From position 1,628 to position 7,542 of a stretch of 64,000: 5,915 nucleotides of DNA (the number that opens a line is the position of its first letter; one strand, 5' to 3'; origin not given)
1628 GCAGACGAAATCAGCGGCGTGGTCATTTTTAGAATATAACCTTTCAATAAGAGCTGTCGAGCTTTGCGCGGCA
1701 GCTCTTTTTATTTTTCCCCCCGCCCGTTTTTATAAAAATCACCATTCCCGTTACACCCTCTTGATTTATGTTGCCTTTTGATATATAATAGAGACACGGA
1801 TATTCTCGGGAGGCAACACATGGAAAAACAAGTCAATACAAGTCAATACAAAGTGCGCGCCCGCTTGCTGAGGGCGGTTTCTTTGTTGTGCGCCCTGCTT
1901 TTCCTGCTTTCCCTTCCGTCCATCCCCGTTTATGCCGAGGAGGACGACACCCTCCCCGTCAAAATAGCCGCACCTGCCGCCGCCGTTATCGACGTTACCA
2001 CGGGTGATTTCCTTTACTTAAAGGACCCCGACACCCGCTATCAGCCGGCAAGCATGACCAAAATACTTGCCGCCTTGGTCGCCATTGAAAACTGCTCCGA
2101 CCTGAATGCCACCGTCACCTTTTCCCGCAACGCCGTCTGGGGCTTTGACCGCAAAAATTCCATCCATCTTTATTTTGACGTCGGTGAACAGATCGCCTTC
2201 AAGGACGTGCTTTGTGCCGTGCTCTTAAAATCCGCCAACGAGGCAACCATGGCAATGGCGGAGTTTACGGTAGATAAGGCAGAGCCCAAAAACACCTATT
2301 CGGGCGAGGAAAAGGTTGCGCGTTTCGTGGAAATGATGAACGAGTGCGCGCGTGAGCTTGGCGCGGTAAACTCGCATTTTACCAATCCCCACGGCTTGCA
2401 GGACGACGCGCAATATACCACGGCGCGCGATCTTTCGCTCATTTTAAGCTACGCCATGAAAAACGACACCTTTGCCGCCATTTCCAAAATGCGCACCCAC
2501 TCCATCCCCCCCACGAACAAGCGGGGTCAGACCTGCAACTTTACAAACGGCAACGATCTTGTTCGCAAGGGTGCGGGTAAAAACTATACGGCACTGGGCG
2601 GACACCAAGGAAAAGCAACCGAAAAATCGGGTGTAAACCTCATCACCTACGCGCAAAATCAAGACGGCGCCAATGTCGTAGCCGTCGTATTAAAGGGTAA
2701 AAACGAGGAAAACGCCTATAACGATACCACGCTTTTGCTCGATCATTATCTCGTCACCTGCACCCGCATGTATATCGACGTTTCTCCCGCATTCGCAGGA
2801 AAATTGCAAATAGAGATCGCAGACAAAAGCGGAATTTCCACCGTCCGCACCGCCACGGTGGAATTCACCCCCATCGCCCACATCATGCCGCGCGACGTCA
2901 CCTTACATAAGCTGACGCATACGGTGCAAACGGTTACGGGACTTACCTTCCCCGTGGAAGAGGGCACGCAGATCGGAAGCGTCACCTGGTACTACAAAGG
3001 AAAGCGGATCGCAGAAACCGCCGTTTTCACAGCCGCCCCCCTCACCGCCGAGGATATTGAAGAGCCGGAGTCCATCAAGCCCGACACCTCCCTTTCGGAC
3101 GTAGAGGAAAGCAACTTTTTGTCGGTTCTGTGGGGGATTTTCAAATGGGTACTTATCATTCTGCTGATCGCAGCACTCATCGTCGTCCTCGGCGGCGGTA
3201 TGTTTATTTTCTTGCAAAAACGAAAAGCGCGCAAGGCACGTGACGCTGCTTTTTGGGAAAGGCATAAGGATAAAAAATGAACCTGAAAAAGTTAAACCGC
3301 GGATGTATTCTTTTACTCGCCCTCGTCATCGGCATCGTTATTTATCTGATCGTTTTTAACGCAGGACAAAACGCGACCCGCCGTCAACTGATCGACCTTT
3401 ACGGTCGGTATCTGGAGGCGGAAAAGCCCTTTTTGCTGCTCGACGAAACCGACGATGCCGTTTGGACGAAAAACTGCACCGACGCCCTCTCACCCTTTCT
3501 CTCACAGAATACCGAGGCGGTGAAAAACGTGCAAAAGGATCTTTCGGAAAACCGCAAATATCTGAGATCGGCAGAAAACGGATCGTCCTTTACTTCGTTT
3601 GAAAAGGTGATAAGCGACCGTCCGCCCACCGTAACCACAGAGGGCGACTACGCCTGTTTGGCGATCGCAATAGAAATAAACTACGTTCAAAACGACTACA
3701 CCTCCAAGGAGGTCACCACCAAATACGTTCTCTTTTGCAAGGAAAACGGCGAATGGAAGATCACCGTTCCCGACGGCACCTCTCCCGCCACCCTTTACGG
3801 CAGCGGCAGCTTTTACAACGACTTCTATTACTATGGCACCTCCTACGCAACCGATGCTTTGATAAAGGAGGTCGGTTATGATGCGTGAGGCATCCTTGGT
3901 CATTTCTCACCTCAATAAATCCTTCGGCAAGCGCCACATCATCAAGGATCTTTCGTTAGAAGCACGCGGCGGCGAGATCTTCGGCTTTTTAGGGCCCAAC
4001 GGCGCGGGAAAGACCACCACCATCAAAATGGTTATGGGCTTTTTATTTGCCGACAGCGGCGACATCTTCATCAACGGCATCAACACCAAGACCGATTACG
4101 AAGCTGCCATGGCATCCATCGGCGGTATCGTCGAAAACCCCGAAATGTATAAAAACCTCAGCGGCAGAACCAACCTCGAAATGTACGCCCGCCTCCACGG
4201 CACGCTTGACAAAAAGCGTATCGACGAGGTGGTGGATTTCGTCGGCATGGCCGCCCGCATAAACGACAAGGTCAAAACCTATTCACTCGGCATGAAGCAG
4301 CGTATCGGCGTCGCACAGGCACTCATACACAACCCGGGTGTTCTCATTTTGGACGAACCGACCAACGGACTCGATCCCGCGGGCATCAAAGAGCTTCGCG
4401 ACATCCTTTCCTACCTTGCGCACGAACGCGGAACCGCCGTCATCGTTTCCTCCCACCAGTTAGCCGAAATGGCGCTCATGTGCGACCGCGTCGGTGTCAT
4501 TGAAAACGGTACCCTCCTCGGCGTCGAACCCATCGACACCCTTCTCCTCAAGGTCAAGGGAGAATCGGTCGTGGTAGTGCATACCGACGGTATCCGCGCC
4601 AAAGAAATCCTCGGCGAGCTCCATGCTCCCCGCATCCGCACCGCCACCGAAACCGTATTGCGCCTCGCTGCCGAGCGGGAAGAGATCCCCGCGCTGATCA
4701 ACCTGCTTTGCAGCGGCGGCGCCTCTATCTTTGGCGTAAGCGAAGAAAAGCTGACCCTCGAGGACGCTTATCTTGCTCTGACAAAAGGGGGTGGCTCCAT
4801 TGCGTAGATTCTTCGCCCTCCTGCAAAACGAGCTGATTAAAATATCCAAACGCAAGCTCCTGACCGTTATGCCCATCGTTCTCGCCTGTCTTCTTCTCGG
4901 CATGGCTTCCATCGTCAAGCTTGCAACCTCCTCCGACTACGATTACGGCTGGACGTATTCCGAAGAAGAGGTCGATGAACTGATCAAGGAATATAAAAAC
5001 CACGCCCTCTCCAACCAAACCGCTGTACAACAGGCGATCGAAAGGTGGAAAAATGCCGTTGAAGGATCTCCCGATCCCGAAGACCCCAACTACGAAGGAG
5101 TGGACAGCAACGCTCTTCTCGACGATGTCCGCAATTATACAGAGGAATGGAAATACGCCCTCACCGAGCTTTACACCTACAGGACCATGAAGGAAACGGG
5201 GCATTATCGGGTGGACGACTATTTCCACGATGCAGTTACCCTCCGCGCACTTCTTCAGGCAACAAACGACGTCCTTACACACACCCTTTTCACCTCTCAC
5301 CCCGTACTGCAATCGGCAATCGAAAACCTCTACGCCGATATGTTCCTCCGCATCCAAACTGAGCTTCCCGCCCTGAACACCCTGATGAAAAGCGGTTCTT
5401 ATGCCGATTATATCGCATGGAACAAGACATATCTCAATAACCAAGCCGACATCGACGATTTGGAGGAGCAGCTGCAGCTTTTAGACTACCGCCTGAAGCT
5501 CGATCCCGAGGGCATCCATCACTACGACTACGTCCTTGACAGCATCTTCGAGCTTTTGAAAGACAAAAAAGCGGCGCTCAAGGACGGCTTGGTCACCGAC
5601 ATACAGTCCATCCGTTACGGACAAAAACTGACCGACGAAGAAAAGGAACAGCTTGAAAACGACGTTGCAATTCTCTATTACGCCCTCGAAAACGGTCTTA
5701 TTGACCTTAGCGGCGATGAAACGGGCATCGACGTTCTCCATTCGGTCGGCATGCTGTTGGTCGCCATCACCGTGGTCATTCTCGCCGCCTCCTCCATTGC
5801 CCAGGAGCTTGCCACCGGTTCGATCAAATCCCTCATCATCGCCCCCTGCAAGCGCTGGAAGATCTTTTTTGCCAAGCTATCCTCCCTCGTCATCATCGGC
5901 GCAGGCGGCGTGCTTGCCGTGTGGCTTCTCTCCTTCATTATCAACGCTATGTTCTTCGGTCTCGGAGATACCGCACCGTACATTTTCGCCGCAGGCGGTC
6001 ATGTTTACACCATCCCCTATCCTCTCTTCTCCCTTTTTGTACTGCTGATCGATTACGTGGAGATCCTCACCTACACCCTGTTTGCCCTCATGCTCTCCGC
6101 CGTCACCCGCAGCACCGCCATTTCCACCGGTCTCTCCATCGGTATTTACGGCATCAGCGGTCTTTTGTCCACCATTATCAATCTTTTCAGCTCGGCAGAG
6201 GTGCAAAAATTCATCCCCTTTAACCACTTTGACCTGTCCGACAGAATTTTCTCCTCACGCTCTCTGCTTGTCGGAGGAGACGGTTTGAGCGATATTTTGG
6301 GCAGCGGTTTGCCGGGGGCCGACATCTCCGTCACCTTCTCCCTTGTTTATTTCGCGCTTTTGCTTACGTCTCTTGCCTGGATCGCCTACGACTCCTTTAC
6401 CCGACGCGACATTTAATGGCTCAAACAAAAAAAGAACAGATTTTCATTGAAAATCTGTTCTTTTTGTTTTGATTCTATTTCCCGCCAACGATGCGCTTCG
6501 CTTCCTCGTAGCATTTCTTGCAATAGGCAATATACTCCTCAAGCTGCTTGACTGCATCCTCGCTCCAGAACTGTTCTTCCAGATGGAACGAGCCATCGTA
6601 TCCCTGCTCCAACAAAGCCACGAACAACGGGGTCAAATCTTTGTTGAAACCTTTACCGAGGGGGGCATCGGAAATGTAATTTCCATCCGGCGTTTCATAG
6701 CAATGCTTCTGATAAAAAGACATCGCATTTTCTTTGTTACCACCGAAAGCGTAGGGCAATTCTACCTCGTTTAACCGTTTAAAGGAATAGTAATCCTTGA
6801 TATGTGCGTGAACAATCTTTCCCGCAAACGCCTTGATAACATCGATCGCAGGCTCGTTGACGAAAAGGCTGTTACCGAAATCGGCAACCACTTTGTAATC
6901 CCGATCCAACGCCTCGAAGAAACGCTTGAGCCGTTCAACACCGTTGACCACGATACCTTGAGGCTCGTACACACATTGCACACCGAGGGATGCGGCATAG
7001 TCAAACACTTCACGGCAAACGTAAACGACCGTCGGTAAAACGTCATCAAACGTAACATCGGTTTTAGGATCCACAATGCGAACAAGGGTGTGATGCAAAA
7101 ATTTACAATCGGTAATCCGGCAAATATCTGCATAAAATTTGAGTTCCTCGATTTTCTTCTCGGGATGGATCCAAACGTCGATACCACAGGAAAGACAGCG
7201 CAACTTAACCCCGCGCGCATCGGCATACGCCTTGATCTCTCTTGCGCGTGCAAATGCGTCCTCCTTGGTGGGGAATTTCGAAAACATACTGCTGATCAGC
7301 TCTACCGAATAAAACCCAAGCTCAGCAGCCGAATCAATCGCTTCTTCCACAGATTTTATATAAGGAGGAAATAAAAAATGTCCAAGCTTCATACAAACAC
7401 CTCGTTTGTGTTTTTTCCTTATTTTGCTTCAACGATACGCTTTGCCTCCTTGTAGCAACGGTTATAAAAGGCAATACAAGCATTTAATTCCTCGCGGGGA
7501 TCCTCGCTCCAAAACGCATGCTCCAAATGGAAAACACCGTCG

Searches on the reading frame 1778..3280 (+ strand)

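Call 19: search_protein_families(library=pfam, proteins=[window:1778-3280:+], max_evalue=0.0001)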
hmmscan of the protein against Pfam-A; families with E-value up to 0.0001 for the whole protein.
window:1778-3280:+ (500 aa): 1 family
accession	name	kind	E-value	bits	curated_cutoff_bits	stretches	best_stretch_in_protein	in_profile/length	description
PF00768.25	Peptidase_S11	-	1.3e-40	139.8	27.6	1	61-308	8-238/239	D-alanyl-D-alanine carboxypeptidase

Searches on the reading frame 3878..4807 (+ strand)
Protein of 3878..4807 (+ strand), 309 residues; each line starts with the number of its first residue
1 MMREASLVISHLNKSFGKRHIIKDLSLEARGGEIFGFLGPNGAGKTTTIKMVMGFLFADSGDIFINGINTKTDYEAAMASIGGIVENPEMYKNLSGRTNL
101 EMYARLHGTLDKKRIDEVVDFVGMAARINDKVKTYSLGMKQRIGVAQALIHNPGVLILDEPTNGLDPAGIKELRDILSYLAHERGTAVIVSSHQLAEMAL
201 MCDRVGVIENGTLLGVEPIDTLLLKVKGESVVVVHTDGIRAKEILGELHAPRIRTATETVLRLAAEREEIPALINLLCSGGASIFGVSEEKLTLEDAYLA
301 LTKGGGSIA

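Call 19: search_protein_families(library=pfam, proteins=[window:3878-4807:+], max_evalue=0.0001)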
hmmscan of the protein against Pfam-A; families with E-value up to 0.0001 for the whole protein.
window:3878-4807:+ (309 aa): 2 families
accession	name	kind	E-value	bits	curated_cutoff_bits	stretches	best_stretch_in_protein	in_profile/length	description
PF00005.33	ABC_tran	-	3.6e-27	96.1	25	1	23-163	2-137/137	ABC transporter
PF13304.12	AAA_21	-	1.8e-13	51.7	27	1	135-198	238-303/304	AAA domain, putative AbiEii toxin, Type IV TA system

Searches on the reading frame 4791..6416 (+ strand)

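Call 19: search_protein_families(library=pfam, proteins=[window:4791-6416:+], max_evalue=0.0001)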
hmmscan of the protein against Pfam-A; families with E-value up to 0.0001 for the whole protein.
window:4791-6416:+ (541 aa): 2 families
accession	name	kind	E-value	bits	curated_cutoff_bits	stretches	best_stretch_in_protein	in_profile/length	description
PF12679.13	ABC2_membrane_2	-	5.6e-16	59.1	27.2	1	276-491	36-246/283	ABC-2 family transporter protein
PF12730.13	ABC2_membrane_4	-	3.5e-07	30.8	27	1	321-455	57-177/179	ABC-2 family transporter protein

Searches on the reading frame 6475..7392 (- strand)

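Call 7: search_protein_families(library=pfam, proteins=[window:6475-7392:-], max_evalue=0.001)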
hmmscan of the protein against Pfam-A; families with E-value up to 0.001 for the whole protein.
window:6475-7392:- (305 aa): 1 family
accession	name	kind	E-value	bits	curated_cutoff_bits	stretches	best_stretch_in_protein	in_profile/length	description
PF01261.30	AP_endonuc_2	-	6.5e-21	75.6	31.1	1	20-286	2-241/249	Xylose isomerase-like TIM barrel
